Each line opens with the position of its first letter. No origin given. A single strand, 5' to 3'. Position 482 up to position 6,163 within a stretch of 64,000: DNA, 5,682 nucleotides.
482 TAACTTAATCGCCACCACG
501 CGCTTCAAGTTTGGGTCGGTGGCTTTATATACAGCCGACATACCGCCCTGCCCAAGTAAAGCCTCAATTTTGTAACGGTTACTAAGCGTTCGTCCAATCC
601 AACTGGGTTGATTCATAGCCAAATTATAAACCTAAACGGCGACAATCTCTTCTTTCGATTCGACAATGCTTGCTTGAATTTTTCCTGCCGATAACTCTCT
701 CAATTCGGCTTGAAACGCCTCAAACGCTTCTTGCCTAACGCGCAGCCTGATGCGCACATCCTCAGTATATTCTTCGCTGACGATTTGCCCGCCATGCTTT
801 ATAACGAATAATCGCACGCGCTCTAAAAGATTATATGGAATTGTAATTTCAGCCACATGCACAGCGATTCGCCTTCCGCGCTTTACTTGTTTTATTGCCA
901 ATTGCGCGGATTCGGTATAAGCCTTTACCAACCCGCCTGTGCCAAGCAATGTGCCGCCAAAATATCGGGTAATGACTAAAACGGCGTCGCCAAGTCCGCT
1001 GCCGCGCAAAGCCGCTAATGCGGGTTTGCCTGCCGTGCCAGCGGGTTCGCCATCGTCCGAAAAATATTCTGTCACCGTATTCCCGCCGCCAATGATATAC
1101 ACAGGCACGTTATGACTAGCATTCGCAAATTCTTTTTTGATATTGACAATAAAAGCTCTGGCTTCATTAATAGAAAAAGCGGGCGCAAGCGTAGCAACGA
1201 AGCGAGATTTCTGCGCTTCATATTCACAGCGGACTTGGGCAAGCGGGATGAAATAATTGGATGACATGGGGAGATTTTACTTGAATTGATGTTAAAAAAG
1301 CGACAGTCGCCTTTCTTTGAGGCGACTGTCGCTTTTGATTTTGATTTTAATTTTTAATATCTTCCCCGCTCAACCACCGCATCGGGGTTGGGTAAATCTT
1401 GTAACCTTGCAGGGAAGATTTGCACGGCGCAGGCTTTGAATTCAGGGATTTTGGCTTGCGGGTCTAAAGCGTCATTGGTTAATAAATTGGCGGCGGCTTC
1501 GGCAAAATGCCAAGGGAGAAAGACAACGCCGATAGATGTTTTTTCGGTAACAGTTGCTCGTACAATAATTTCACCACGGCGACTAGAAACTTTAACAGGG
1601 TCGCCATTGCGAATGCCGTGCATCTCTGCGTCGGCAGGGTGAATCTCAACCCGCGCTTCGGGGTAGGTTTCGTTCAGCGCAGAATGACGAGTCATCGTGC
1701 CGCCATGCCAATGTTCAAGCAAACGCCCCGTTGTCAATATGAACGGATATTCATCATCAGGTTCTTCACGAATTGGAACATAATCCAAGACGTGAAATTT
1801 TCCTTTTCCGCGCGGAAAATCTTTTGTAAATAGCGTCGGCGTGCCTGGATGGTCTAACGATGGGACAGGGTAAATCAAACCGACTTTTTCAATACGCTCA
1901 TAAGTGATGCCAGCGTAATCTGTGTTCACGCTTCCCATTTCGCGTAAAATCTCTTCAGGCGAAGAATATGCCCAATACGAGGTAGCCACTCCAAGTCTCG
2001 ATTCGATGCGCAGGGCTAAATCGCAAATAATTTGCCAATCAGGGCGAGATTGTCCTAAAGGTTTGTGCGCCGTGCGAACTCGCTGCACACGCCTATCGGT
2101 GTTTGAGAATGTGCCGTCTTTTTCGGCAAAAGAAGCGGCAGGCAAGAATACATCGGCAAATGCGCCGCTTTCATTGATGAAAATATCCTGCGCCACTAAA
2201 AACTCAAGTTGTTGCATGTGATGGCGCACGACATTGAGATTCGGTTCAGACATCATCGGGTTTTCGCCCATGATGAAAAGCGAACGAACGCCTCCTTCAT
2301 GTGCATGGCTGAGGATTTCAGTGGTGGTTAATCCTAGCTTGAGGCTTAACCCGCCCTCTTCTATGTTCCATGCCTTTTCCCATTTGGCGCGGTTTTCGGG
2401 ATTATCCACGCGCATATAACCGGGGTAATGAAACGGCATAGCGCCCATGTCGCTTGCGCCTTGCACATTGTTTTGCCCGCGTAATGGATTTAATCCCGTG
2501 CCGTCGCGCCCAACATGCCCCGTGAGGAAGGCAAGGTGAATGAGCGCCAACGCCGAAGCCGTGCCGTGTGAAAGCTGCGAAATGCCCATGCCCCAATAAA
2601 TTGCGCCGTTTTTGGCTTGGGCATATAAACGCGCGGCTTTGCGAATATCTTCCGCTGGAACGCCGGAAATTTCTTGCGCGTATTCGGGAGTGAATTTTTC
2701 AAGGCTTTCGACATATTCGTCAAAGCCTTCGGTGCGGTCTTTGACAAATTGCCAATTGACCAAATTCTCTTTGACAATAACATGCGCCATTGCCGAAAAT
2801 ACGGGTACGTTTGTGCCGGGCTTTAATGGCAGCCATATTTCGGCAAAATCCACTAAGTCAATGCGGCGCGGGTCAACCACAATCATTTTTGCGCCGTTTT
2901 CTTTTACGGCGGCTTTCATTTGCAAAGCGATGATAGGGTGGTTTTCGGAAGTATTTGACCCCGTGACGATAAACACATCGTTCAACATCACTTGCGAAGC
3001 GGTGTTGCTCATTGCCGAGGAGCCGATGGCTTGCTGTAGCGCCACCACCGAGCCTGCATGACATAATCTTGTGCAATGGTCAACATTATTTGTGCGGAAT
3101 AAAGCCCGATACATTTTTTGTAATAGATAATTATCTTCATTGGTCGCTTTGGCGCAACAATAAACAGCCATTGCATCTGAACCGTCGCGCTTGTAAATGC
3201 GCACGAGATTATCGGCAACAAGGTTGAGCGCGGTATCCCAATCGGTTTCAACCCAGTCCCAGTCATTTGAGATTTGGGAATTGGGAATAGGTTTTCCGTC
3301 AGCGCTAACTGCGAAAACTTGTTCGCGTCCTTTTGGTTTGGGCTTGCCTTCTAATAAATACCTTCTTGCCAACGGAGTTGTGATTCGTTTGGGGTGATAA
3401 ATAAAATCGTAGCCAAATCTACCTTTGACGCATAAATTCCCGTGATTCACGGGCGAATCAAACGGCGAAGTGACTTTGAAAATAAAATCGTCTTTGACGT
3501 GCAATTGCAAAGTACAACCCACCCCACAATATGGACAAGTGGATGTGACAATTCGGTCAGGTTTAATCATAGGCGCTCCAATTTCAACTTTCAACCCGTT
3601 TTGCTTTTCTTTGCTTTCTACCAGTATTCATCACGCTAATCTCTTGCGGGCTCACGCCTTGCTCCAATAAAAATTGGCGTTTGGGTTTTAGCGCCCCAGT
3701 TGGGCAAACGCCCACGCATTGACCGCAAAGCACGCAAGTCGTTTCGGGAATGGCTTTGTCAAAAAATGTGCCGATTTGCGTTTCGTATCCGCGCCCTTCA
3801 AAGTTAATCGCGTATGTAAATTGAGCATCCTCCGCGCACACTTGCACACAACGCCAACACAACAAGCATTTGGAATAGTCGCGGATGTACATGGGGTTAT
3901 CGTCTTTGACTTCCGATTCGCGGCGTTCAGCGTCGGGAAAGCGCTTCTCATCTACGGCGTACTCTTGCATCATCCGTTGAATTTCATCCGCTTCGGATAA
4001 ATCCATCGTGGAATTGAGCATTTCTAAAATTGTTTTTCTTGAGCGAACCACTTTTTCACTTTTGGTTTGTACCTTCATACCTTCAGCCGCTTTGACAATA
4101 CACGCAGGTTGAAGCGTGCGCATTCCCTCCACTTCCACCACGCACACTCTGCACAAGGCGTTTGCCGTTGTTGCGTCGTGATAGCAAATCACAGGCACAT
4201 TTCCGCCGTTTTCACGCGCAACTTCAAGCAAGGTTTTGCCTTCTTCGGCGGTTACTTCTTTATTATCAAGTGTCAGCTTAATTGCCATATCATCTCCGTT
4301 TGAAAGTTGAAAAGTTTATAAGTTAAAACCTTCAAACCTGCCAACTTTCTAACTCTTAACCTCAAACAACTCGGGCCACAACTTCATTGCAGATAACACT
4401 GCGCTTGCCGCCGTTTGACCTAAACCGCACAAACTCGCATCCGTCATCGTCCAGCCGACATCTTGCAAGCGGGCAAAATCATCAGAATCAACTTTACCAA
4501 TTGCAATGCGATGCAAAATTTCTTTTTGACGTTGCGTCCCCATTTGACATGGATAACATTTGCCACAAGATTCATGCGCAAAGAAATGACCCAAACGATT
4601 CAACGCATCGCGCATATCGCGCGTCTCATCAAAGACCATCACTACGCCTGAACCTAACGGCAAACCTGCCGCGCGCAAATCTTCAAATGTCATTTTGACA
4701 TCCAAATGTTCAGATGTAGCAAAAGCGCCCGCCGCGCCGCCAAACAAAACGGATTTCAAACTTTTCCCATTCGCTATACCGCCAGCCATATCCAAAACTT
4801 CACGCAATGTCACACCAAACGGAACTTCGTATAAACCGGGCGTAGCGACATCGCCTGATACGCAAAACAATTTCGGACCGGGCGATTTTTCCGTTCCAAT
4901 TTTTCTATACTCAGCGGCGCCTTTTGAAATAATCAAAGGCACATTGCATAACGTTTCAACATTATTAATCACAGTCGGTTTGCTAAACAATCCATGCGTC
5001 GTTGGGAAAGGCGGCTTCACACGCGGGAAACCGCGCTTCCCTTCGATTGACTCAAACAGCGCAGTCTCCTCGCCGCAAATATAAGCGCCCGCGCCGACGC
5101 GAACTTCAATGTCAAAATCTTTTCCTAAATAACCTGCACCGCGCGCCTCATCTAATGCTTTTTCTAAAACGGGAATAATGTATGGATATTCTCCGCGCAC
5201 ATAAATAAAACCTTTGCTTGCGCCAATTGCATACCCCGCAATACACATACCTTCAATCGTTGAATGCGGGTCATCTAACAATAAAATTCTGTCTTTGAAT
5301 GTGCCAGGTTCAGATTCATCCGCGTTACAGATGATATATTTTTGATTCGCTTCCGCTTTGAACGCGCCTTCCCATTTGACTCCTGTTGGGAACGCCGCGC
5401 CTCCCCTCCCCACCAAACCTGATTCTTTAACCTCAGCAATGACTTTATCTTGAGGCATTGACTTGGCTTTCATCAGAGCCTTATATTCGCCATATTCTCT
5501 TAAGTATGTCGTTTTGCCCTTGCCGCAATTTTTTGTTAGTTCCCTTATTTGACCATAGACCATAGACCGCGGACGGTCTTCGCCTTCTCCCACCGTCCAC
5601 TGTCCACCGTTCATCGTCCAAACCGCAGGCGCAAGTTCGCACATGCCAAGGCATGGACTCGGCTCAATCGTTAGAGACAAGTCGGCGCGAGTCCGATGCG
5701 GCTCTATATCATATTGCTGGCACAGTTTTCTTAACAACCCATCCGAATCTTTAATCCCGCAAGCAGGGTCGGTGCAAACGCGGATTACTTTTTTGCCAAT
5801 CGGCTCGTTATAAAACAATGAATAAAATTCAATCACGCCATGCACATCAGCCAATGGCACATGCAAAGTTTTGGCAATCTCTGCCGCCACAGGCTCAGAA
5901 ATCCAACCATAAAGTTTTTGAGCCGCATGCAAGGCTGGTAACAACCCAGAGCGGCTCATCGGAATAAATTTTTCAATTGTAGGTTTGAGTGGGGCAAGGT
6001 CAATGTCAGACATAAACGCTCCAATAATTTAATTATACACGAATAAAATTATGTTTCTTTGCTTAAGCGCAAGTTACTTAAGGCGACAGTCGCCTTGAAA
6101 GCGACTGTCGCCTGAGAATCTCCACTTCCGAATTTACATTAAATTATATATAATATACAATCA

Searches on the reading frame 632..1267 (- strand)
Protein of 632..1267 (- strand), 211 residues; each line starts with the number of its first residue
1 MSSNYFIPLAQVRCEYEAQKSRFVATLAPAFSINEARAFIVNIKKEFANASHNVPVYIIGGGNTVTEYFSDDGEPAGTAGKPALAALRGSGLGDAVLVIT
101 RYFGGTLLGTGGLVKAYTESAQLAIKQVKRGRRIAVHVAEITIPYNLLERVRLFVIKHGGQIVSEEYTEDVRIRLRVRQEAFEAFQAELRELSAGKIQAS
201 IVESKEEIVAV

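Call 6: search_protein_families(library=pfam, proteins=[window:632-1267:-], max_evalue=0.00001)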
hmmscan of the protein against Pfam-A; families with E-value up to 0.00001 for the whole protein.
window:632-1267:- (211 aa): 2 families
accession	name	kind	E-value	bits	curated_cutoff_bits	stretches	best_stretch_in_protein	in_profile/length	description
PF01205.25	UPF0029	-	2.2e-31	108.5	27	1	19-125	1-107/107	Uncharacterized protein family UPF0029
PF09186.17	DUF1949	-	2.3e-15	56.6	23.7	1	141-196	1-56/56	Domain of unknown function (DUF1949)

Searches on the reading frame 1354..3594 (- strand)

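Call 6: search_protein_families(library=pfam, proteins=[window:1354-3594:-], max_evalue=0.00001)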
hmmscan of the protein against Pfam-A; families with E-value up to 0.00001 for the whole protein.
window:1354-3594:- (746 aa): 3 families
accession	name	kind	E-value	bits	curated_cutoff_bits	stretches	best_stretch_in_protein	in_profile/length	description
PF00384.28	Molybdopterin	-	2.1e-70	238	24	1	70-527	1-351/353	Molybdopterin oxidoreductase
PF01568.27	Molydop_binding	-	3.4e-31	108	26.8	1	618-723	1-110/110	Molydopterin dinucleotide binding domain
PF04879.21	Molybdop_Fe4S4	-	3.9e-20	72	22.7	1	15-67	3-55/55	Molybdopterin oxidoreductase Fe4S4 domain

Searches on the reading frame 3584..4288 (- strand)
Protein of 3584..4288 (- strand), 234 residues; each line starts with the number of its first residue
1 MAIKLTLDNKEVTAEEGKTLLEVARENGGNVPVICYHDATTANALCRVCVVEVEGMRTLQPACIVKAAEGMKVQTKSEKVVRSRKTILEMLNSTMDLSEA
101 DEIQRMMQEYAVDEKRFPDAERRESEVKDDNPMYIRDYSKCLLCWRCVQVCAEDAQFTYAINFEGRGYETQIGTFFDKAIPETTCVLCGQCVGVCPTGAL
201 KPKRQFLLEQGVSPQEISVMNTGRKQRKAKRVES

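Call 6: search_protein_families(library=pfam, proteins=[window:3584-4288:-], max_evalue=0.00001)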
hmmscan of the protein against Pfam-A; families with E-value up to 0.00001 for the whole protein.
window:3584-4288:- (234 aa): 7 families
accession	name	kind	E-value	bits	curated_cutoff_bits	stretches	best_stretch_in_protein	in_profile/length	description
PF13510.11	Fer2_4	-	6.2e-19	68.3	22.8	1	2-77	3-81/82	2Fe-2S iron-sulfur cluster binding domain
PF12838.12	Fer4_7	-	1.3e-08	35.6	27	1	140-199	1-52/52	4Fe-4S dicluster domain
PF13237.11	Fer4_10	-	1.6e-08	34.8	25.5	0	182-209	6-22/53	4Fe-4S dicluster domain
PF00037.32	Fer4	-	5.9e-08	32.7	21.1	1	182-201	5-24/24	4Fe-4S binding domain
PF22117.2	Fer4_Nqo3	-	6.2e-08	33.1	27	1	137-200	7-66/67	NADH-quinone oxidoreductase subunit 3, ferredoxin-like domain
PF00111.32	Fer2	-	9.1e-07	29.2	21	1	8-55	4-49/77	2Fe-2S iron-sulfur cluster binding domain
PF13187.11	Fer4_9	-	2.6e-06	27.8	27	0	140-199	1-51/52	4Fe-4S dicluster domain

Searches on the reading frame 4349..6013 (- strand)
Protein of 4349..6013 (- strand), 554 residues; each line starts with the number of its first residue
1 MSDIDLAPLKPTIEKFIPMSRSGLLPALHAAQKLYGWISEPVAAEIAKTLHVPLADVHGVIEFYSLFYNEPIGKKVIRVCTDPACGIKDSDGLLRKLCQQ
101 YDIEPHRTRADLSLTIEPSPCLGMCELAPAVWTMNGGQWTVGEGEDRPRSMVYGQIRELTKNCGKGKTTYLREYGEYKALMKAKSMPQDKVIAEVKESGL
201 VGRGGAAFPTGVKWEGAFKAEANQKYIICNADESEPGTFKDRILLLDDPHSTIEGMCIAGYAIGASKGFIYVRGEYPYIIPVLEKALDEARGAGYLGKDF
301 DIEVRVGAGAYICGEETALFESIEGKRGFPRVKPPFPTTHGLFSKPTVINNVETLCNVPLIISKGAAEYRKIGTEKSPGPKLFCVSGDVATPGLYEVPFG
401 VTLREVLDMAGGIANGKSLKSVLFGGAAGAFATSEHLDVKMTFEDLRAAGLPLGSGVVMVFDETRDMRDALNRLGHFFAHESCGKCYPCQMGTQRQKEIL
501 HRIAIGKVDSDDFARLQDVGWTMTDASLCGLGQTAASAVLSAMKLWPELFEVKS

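Call 3: search_protein_families(library=pfam, proteins=[window:4349-6013:-])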
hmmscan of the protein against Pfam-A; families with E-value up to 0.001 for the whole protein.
window:4349-6013:- (554 aa): 5 families
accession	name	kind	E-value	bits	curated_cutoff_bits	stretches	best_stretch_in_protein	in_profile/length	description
PF01512.22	Complex1_51K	-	1.2e-50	171.7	31.2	1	195-359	1-149/150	Nuo51 FMN-binding domain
PF01257.25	2Fe-2S_thioredx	-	2.7e-33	115.3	24.8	1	18-132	9-123/145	Thioredoxin-like [2Fe-2S] ferredoxin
PF10589.14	NADH_4Fe-4S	-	2.4e-24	85.4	23.5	1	470-551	2-83/85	NADH-ubiquinone oxidoreductase-F iron-sulfur binding region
PF10531.15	SLBB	-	1.9e-09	37.6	27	1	383-421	2-40/55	SLBB domain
PF22461.2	SLBB_2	-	1e-08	35.6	27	1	381-446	1-63/79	SLBB domain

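Call 4: search_protein_families(library=ncbifam, proteins=[window:4349-6013:-])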
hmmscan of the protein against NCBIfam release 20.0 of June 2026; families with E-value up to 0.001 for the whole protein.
window:4349-6013:- (554 aa): 15 families
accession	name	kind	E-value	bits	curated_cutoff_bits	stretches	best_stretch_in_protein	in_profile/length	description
TIGR01959.1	nuoF_fam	equivalog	6.5e-142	472.7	558.65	1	172-550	18-406/410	NADH-quinone oxidoreductase subunit NuoF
NF010120.0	PRK13596.1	equivalog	1.3e-109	366.7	389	1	173-544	25-407/433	NADH-quinone oxidoreductase subunit NuoF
NF008436.0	PRK11278.1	equivalog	3e-105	352.7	749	1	173-551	29-423/448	NADH-quinone oxidoreductase subunit NuoF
NF005722.0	PRK07539.1-2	equivalog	1.1e-27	97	141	1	20-131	23-134/157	NADH-quinone oxidoreductase subunit NuoE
TIGR01958.1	nuoE_fam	subfamily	5.3e-26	91.5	142.4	1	13-132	6-126/148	NADH-quinone oxidoreductase subunit NuoE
NF004638.0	PRK05988.1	equivalog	9.2e-26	90.5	198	1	22-132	26-136/159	formate dehydrogenase subunit gamma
NF005747.0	PRK07571.1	equivalog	7.1e-25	87.6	224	1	21-131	36-146/173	bidirectional hydrogenase complex protein HoxE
NF005725.0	PRK07539.1-5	equivalog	1.1e-21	77.3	220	1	9-131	25-149/174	NADH-quinone oxidoreductase subunit NuoE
NF005721.0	PRK07539.1-1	equivalog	8e-19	68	308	1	18-131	42-155/292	NADH-quinone oxidoreductase subunit NuoE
TIGR04481.1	PR_assoc_PrdC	equivalog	1.7e-17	63.3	490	1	188-426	73-282/425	proline reductase-associated electron transfer protein PrdC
NF005724.0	PRK07539.1-4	equivalog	4.4e-16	59.4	280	1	11-132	28-151/240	NADH-quinone oxidoreductase subunit NuoE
TIGR01945.1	rnfC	subfamily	2.4e-15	56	245.95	1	173-428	106-330/435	RnfABCDGE type electron transport complex subunit C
NF005723.0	PRK07539.1-3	equivalog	2.6e-15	56.7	226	1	20-133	22-135/158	NADH-quinone oxidoreductase subunit NuoE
NF003454.1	PRK05035.1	equivalog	6.2e-15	54.7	345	1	175-431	110-336/556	electron transport complex subunit RsxC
NF009040.0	PRK12373.1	equivalog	1.6e-12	47.9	514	1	20-131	35-147/400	NADH-quinone oxidoreductase subunit E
